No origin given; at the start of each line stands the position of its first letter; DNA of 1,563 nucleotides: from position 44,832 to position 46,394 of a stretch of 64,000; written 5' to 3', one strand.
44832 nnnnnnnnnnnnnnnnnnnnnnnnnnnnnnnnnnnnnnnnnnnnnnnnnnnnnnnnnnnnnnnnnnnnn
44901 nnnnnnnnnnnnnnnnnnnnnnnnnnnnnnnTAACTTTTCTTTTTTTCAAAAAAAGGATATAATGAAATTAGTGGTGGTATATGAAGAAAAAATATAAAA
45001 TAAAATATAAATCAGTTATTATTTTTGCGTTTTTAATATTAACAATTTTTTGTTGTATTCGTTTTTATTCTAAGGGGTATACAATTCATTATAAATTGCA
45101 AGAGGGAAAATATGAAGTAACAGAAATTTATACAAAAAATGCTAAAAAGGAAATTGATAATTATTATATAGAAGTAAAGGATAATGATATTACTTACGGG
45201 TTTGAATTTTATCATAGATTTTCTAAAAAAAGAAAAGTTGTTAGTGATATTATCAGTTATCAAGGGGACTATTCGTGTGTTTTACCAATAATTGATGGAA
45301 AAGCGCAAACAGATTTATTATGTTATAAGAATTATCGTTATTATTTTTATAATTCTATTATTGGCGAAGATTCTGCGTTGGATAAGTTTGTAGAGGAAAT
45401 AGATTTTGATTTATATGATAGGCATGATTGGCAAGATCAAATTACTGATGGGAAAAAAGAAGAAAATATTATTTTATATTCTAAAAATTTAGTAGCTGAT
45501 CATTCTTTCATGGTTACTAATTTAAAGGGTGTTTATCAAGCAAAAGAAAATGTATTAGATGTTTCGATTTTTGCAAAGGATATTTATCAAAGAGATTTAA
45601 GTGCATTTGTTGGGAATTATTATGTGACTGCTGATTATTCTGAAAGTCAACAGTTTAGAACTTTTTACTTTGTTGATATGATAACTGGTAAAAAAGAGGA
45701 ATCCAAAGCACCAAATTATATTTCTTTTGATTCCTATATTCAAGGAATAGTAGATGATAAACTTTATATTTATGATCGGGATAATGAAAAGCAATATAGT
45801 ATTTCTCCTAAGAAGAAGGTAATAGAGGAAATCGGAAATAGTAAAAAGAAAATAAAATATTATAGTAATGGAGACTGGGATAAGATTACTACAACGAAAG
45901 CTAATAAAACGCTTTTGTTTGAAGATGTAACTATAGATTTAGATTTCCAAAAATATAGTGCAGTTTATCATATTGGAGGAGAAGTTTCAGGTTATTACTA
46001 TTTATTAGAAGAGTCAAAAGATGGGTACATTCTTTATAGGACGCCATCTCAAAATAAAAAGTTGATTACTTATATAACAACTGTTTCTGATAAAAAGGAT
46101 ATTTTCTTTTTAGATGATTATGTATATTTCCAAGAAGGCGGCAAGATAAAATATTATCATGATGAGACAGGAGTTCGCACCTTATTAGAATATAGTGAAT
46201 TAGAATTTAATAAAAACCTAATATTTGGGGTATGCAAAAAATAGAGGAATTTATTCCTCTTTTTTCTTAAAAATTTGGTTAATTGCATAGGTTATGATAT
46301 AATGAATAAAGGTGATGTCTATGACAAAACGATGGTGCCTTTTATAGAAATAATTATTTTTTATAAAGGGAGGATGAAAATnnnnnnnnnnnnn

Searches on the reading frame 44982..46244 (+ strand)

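Call 6: search_protein_families(library=pfam, proteins=[window:44982-46244:+], max_evalue=1)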
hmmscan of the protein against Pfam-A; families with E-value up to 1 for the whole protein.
window:44982-46244:+ (420 aa): 1 family
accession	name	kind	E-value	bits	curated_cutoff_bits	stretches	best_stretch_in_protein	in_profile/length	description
PF14584.11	DUF4446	-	0.11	12.9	27.4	1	316-369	78-130/150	Protein of unknown function (DUF4446)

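Call 7: search_protein_families(library=ncbifam, proteins=[window:44982-46244:+], max_evalue=1)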
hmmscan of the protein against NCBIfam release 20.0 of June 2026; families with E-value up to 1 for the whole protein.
window:44982-46244:+ (420 aa): 0 families
